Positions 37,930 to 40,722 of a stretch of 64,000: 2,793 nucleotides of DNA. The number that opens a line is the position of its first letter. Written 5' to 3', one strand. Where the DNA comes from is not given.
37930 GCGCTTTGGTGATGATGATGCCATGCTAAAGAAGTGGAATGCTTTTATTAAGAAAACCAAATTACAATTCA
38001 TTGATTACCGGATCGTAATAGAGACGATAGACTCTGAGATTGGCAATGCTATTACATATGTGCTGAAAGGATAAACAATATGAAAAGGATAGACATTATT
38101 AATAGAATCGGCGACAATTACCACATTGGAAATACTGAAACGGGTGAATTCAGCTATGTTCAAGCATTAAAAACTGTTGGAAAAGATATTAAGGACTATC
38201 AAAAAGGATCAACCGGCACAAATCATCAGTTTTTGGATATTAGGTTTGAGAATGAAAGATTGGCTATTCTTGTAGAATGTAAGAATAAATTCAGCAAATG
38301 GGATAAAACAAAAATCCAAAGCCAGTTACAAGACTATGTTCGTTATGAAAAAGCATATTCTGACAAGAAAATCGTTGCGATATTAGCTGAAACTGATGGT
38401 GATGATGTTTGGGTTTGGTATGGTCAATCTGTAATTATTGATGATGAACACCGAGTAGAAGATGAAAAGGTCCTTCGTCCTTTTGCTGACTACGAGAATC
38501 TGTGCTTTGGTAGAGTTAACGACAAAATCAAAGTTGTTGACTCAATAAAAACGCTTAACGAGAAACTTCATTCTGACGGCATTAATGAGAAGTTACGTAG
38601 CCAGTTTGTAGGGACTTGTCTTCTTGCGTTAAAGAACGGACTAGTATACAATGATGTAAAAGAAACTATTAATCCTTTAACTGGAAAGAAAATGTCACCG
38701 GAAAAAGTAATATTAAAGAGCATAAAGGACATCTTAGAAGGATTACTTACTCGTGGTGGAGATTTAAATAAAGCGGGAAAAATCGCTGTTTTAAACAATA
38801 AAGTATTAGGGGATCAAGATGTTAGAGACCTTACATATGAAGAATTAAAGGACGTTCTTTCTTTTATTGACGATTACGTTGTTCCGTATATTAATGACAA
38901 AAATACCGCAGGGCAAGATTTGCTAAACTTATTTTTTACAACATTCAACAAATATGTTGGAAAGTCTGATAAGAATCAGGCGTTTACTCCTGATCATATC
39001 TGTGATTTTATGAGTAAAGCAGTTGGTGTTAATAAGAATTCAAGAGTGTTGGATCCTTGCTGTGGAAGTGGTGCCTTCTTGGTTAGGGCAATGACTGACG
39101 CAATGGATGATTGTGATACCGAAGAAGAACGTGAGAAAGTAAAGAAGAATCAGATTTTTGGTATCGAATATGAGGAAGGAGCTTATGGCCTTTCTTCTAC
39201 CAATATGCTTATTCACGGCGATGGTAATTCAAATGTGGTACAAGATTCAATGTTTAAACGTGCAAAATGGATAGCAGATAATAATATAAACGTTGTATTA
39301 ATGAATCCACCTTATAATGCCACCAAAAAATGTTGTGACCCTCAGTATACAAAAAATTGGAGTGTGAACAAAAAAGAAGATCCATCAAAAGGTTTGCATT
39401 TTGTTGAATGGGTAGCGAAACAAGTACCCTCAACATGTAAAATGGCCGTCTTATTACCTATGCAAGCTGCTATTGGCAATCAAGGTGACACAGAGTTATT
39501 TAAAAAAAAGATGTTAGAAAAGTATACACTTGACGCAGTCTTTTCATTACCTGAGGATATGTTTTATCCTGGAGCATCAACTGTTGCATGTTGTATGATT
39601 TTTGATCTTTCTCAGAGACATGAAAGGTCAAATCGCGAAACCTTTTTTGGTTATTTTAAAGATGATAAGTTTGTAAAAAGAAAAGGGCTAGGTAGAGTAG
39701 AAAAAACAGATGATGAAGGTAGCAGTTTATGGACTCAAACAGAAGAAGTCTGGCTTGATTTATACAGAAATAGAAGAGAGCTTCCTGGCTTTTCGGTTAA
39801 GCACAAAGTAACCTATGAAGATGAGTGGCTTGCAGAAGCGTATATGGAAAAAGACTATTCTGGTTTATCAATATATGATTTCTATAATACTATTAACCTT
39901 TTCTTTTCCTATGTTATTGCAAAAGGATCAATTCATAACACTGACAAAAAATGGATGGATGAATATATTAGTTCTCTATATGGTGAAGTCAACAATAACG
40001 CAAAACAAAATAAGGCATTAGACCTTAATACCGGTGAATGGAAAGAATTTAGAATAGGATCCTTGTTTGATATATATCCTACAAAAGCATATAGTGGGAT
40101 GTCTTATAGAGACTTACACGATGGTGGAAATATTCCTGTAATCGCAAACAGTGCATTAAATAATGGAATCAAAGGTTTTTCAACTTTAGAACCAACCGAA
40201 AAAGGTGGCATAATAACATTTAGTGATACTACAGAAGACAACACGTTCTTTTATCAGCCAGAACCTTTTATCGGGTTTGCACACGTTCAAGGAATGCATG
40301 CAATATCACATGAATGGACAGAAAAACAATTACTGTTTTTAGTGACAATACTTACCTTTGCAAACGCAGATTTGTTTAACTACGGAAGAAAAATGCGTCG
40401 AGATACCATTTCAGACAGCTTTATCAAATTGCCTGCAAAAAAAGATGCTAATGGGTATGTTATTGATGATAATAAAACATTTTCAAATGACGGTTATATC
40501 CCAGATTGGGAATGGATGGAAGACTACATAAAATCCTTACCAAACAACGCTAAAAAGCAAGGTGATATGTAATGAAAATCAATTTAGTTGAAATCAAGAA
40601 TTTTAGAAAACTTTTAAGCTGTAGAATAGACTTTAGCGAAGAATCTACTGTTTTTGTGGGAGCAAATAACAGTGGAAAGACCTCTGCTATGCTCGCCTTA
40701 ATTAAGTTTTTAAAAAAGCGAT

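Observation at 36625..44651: Gap-free five-gene same-strand array: AbiEi-AbiEii, type IIG-like RM, OLD nuclease, UvrD helicase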

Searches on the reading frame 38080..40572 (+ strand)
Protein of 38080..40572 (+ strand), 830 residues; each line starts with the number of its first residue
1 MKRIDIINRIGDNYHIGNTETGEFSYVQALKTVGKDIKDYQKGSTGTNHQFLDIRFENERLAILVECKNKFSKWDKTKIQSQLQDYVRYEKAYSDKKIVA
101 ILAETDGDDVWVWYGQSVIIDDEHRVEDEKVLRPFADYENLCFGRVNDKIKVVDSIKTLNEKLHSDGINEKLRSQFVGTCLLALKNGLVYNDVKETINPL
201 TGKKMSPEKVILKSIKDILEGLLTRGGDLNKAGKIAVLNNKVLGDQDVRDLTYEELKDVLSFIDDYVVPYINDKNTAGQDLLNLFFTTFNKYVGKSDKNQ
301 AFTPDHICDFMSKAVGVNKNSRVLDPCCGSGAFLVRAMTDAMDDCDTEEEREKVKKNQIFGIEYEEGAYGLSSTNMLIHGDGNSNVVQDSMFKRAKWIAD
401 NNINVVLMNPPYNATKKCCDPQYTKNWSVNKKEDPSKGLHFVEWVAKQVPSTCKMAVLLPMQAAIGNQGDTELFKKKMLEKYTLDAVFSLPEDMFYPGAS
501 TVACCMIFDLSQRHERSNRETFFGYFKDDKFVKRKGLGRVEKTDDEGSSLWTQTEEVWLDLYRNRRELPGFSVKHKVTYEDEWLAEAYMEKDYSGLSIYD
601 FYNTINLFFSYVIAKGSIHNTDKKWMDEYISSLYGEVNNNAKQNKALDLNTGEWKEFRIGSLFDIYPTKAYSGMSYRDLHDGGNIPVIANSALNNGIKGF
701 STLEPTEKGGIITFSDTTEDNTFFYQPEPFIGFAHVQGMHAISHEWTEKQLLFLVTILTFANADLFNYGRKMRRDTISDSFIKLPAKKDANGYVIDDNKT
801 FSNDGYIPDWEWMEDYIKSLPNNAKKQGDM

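Call 3: search_protein_families(library=pfam, proteins=[window:38080-40572:+], max_evalue=0.01)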
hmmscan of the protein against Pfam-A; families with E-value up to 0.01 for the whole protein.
window:38080-40572:+ (830 aa): 5 families
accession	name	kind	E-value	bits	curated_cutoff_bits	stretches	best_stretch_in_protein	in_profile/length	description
PF02384.22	N6_Mtase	-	5.2e-31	108.5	20.4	1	290-523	15-243/311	N-6 DNA Methylase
PF01420.25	Methylase_S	-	3.4e-10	40.8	22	1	653-787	3-139/168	Type I restriction modification DNA specificity domain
PF07669.17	Eco57I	-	2.5e-05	24.9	25.3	1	375-493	40-169/171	Eco57I restriction-modification methylase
PF20473.4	MmeI_Mtase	-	0.00011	21.9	27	1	320-379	20-85/259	MmeI, DNA-methyltransferase domain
PF01170.24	UPF0020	-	0.0012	19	22.3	1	311-412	20-131/197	RMKL-like, methyltransferase domain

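Call 4: search_protein_families(library=padloc, proteins=[window:38080-40572:+], max_evalue=0.01)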
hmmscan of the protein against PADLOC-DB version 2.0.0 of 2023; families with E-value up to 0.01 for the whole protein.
window:38080-40572:+ (830 aa): 42 families (the best 25 are shown)
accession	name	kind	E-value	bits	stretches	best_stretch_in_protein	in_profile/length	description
PDLC03608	REase_MTase_IIG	-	5.5e-51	171.9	1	147-613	167-610/614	Type IIG restriction enzyme-methyltransferase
PDLC03602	REase_MTase_IIG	-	3.6e-43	146.1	1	274-611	298-617/637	Type IIG restriction enzyme-methyltransferase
PDLC03021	MTase_I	-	1e-33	114.9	1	255-523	124-386/491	Type I methyltransferase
PDLC03616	REase_MTase_IIG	-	7.7e-27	92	1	256-535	346-617/721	Type IIG restriction enzyme-methyltransferase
PDLC03025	MTase_I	-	2.1e-24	84.1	1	254-512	120-373/569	Type I methyltransferase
PDLC04134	mad2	-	1.9e-23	81.1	1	147-519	136-452/492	mads_2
PDLC03026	MTase_I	-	3.9e-22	77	1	295-517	139-362/487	Type I methyltransferase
PDLC03619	REase_MTase_IIG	-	5e-22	76.7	1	369-614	2-247/274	Type IIG restriction enzyme-methyltransferase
PDLC03027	MTase_I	-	1.5e-20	71.3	1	282-517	142-374/810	Type I methyltransferase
PDLC03030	MTase_I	-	1.9e-19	67.6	1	267-427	296-478/670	Type I methyltransferase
PDLC03031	MTase_I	-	2.8e-15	53.6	1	289-509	176-402/834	Type I methyltransferase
PDLC03018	MTase_I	-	1.9e-13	47.7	2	285-365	293-374/749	Type I methyltransferase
PDLC03036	MTase_I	-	2.8e-13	47.2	1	249-508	166-428/635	Type I methyltransferase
PDLC03022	MTase_I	-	3.4e-13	46.8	1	300-508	187-404/857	Type I methyltransferase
PDLC03029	MTase_I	-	7.1e-13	45.9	1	319-497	206-391/661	Type I methyltransferase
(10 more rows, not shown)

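Call 10: find_related_loci(query=window:38080-40569:+, collection=genome_contigs, flank=10000)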
Query window:38080-40569:+ (830 aa) in genome_contigs; peptide patterns used: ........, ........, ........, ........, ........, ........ (x = any residue, [..] = any of these).
181 stretches matched a pattern; 103 encode a relative of the query (tblastn E <= 1e-3); the best 80 are kept; 80 distinct loci.
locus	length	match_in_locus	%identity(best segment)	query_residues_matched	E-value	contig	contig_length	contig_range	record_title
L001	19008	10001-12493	79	1-830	0e+0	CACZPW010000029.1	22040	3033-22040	MAG: uncultured Ruminococcus sp. isolate RUG12844 genome assembly, contig: RUG12844_asm_29, whole genome shotgun sequenc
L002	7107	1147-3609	79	1-821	0e+0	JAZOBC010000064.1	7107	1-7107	MAG: Clostridia bacterium isolate T1900044759_TS20190225.MAGScoT_cleanbin_000023 SGB_2340_k141_2343730, whole genome sho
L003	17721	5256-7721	79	1-821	0e+0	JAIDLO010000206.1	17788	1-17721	MAG: Eubacterium sp. isolate SC0339_S6_13 SC0339_S6_13_contig_206, whole genome shotgun sequence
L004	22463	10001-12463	78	1-821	0e+0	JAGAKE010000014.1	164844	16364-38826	MAG: Fibrobacteraceae bacterium isolate RGIG8517 Water_deer_Cecum-2__c133, whole genome shotgun sequence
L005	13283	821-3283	77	1-821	0e+0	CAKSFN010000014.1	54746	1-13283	MAG: uncultured Eubacteriales bacterium isolate REFINED_METABAT215_TOP10_CONTIGS_1500_ASSEMBLY_K77_MERGED__Hadza_MoBio_C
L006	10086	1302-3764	78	1-821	0e+0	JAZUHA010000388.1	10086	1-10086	MAG: Acutalibacteraceae bacterium isolate T1900045280_TH20190050.MAGScoT_cleanbin_000015 SGB_5939_k141_2846196, whole ge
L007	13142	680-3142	76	1-821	0e+0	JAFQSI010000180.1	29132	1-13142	MAG: Oscillospiraceae bacterium isolate RGIG2106 Goat_Colon-4__c348089, whole genome shotgun sequence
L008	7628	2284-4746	76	1-821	0e+0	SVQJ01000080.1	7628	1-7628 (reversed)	MAG: Oscillospiraceae bacterium isolate SIG614 NODE_22314_length_7628_cov_4.079062, whole genome shotgun sequence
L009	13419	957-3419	76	1-821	0e+0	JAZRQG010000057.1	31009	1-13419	MAG: Acutalibacteraceae bacterium isolate T1900045365_YK20190055.MAGScoT_cleanbin_000018 SGB_6840_k141_3447088, whole ge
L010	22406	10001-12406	67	1-820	0e+0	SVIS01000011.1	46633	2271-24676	MAG: Clostridiales bacterium isolate SIG415 NODE_17587_length_46633_cov_3.574507, whole genome shotgun sequence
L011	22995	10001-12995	83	1-821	0e+0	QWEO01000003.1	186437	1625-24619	Neglectibacter sp. X58 Scaffold3_1, whole genome shotgun sequence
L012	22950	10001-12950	82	1-821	0e+0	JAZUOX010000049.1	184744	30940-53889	MAG: Clostridia bacterium isolate T1900044868_TS20190334.MAGScoT_cleanbin_000057 SGB_3154_k141_1837500, whole genome sho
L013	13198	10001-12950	83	1-821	0e+0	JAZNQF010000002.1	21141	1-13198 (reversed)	MAG: Acutalibacteraceae bacterium isolate T1900044827_TS20190293.MAGScoT_cleanbin_000015 SGB_2880_k141_1571369, whole ge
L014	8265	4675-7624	81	1-821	0e+0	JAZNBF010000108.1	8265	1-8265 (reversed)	MAG: Clostridia bacterium isolate T1900044743_TS20190209.MAGScoT_cleanbin_000017 SGB_2087_k141_3272596, whole genome sho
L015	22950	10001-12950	83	1-821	0e+0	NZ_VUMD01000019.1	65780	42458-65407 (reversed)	Clostridium porci strain WCA-389-WT-23D1 seq19, whole genome shotgun sequence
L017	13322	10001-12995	82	1-821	0e+0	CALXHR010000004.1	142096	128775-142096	MAG: uncultured Gemmiger sp. isolate BRZ_NS__bin84 genome assembly, contig: BRZ_NS__NODE_147_length_142096_cov_31.490688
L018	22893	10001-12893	82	1-821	0e+0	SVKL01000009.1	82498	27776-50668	MAG: Oscillospiraceae bacterium isolate SIG460 NODE_411_length_82498_cov_11.582400, whole genome shotgun sequence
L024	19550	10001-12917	81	1-821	0e+0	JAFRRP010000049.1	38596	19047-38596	MAG: Clostridia bacterium isolate RGIG2737 Goat_Omasum-4__c417123, whole genome shotgun sequence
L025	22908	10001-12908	81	1-821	0e+0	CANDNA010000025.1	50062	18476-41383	MAG TPA_asm: uncultured Clostridia bacterium isolate ERR6760101_bin.32_metawrap_v1.3_MAG genome assembly, contig: ERZ128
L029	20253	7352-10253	83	1-821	0e+0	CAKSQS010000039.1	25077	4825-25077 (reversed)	MAG: uncultured Eubacteriales bacterium isolate REFINED_METABAT215_TOP10_CONTIGS_1500_ASSEMBLY_K77_MERGED__Hadza_MoBio_h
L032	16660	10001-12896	79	1-830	0e+0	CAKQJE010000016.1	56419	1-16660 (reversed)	MAG: uncultured Clostridia bacterium isolate REFINED_METABAT215_TOP10_CONTIGS_1500_ASSEMBLY_K77_MERGED__Hadza_MoBio_hadz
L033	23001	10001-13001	79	1-823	0e+0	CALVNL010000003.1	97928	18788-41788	MAG: uncultured Clostridia bacterium isolate BRZ_QM__bin111 genome assembly, contig: BRZ_QM__NODE_93_length_97928_cov_21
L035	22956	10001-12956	79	1-821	0e+0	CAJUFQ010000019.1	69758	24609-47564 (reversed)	MAG TPA_asm: uncultured Lachnospiraceae bacterium isolate MGBC131735 genome assembly, contig: MGBC131735.19, whole genom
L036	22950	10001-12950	77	1-821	0e+0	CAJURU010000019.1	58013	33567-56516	MAG: uncultured Lachnospiraceae bacterium isolate MGBC167004 genome assembly, contig: MGBC167004.19, whole genome shotgu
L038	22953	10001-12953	79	1-821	0e+0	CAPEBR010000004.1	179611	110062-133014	MAG TPA_asm: uncultured Dorea sp. isolate MGBC130654 genome assembly, contig: MGBC130654.4, whole genome shotgun sequenc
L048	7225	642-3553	77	1-821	0e+0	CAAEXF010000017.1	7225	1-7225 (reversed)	MAG TPA_asm: Clostridiaceae bacterium, isolate HGM11636, WGS project CAAEXF010000000 data, contig: SRS000991_6_k119_1432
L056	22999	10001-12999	80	1-823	0e+0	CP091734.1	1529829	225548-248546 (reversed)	MAG: Clostridiales bacterium isolate nC29_bin.3.fa chromosome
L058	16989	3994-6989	87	1-821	0e+0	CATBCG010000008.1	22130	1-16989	MAG: uncultured Lachnospiraceae bacterium isolate extra-SRR8291361.53_1677802542 genome assembly, contig: k141_10063, wh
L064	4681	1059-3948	69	1-821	0e+0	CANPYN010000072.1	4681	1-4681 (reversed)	MAG: uncultured Clostridia bacterium isolate Lapin-002__bin17 genome assembly, contig: Lapin-002__NODE_24630_length_4681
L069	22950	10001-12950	77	1-821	0e+0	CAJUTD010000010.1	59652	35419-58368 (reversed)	MAG: uncultured Lachnospiraceae bacterium isolate MGBC166828 genome assembly, contig: MGBC166828.10, whole genome shotgu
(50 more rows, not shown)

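Call 16: search_protein_families(library=padloc, proteins=[L017:8421-9728:+, L029:10282-11268:+, L036:8953-9828:+, L036:13110-14750:-, L069:14828-18037:+, L035:18303-21839:+, L032:12901-13983:+, L056:14043-14519:+, L056:14879-16120:+, L029:11320-11697:-], max_evalue=0.00001)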
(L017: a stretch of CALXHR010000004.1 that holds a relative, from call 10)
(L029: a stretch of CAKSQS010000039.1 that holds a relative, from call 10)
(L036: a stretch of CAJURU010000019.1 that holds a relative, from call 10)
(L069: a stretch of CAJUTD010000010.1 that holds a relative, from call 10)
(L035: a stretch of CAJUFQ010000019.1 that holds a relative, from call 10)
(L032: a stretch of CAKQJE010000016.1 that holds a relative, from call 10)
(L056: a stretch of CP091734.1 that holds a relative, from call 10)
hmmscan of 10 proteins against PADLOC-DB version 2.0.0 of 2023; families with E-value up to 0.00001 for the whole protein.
L017:8421-9728:+ (435 aa): 7 families
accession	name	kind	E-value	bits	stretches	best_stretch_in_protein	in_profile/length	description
PDLC04786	PDC-S01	-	1.4e-189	628.4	1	1-431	3-434/439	-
PDLC04788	PDC-S01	-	4.1e-117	389.8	1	2-432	3-440/448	-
PDLC04792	PDC-S01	-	4.4e-103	343.3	1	2-431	3-435/452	-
PDLC04790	PDC-S01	-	8.6e-27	91.9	1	19-394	28-378/422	-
PDLC04787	PDC-S01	-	9e-23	78.8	1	6-387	17-361/412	-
PDLC04789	PDC-S01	-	4.1e-22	76.7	1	13-203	12-172/375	-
PDLC04791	PDC-S01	-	4.5e-16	56.5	2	256-418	231-386/395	-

L029:10282-11268:+ (328 aa): 25 families
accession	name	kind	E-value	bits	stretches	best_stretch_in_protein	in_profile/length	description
PDLC00385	SduA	-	3e-143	475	1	1-316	1-318/319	DUF4263 domain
PDLC00402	SduA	-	1.5e-37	127.5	1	7-323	15-342/354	DUF4263 domain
PDLC00390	SduA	-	2.8e-25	87.2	1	89-312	100-334/339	DUF4263 domain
PDLC00391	SduA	-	2.8e-24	84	1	72-312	119-399/402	DUF4263 domain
PDLC00388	SduA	-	1.6e-21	74.9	1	185-313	255-394/402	DUF4263 domain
PDLC00399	SduA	-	6e-21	73.2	1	71-317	118-373/375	DUF4263 domain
PDLC00389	SduA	-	4.5e-20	70.5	1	158-315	227-376/383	DUF4263 domain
PDLC00405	SduA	-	1.8e-17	61.8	1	129-324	133-321/323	DUF4263 domain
PDLC00380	SduA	-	3.8e-16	56.7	1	148-312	289-465/480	DUF4263 domain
PDLC00384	SduA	-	5.6e-16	56.4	1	148-311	280-455/476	DUF4263 domain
PDLC00394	SduA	-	8.4e-16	56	1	45-311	79-382/392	DUF4263 domain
PDLC00392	SduA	-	2.2e-15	54.7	1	89-311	153-388/396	DUF4263 domain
PDLC00382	SduA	-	5.3e-14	50.4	1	59-314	44-322/336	DUF4263 domain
PDLC00400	SduA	-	1.7e-13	48.7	1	148-312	117-293/308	DUF4263 domain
PDLC00401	SduA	-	2.2e-10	38.5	1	160-315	243-400/404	DUF4263 domain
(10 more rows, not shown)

L036:8953-9828:+ (291 aa): 0 families

L036:13110-14750:- (546 aa): 7 families
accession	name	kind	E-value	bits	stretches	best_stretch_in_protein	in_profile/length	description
PDLC04135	mad3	-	8.6e-33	112.4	3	161-227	269-339/374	mads_3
PDLC02980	AriA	-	4.1e-13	48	0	165-216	249-304/304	-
PDLC04140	mad8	-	8.8e-11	39.9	1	12-213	12-235/314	mads_8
PDLC03878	NsnB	-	2.8e-08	31.9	0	164-266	227-328/345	-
PDLC04892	PDC-S06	-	3.2e-08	30.3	0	177-220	640-683/843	-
PDLC04164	AriA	-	2.1e-06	25.5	0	14-52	12-52/253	-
PDLC04541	PDC-M25A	-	2.7e-06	24.7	0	18-50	14-44/380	-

L069:14828-18037:+ (1069 aa): 0 families

L035:18303-21839:+ (1178 aa): 0 families

L032:12901-13983:+ (360 aa): 2 families
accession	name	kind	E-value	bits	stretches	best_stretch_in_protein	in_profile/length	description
PDLC03852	LmuA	-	3.1e-40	137.2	1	36-355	7-334/336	-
PDLC03857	LmuA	-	1.2e-13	49.5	1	249-357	215-326/327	-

L056:14043-14519:+ (158 aa): 0 families

L056:14879-16120:+ (413 aa): 4 families
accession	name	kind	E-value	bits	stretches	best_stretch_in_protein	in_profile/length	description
PDLC03863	LmuB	-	1.6e-29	101.1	2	164-401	317-582/610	-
PDLC03867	LmuB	-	6.1e-17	59.3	1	179-405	337-578/605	-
PDLC03859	LmuB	-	1.1e-12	46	1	24-396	206-585/611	-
PDLC00640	ZorA2|ZorA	-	5.1e-06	23.4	0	156-315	365-523/590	MotA/ExbB/TolQ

L029:11320-11697:- (125 aa): 0 families
